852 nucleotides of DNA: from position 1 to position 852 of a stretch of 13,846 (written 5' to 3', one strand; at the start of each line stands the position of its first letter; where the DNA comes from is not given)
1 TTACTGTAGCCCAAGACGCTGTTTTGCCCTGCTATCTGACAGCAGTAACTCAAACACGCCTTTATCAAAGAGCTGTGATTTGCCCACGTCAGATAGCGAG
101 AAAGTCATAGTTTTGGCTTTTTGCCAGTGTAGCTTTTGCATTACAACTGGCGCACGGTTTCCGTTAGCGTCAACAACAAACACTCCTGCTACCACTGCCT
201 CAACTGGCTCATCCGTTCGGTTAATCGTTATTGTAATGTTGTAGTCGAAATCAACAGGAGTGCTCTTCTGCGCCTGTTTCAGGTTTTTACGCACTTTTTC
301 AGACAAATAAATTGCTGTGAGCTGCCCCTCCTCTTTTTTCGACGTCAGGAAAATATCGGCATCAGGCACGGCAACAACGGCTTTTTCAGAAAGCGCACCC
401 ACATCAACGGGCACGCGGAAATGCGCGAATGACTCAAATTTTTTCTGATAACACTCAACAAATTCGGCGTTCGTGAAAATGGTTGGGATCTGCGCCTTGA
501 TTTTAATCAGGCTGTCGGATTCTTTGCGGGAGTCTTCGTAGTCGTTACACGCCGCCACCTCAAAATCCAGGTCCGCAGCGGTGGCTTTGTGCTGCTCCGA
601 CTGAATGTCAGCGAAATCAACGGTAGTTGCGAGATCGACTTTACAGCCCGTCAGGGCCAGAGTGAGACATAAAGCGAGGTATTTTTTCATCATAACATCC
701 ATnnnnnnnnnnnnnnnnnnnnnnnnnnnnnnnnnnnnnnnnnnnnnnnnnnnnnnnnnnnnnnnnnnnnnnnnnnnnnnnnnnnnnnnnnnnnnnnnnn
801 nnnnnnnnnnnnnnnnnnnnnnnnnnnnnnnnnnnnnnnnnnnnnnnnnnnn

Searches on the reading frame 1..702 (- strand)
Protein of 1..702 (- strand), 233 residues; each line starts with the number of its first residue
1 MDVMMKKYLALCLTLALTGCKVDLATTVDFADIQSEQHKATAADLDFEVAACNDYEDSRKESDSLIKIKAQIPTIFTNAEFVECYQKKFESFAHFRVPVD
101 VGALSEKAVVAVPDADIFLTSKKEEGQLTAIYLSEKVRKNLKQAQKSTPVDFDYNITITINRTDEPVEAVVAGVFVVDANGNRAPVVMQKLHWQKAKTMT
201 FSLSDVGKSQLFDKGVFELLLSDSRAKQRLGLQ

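Call 70: search_protein_families(library=phrogs, proteins=[window:1-702:-])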
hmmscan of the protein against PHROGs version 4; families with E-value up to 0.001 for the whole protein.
window:1-702:- (233 aa): 1 family
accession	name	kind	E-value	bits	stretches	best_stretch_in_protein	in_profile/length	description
phrog_3832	-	unknown function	4.6e-23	82.8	1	2-216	2-204/216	-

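Call 72: search_protein_families(library=pfam, proteins=[window:1-702:-], max_evalue=0.01)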
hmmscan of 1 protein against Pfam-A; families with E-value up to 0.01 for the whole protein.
window:1-702:- (233 aa): 1 family
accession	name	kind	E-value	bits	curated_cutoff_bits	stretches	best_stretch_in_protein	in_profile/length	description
PF24199.1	DUF7424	-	4.8e-37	128.1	27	1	23-221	2-191/196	Domain of unknown function (DUF7424)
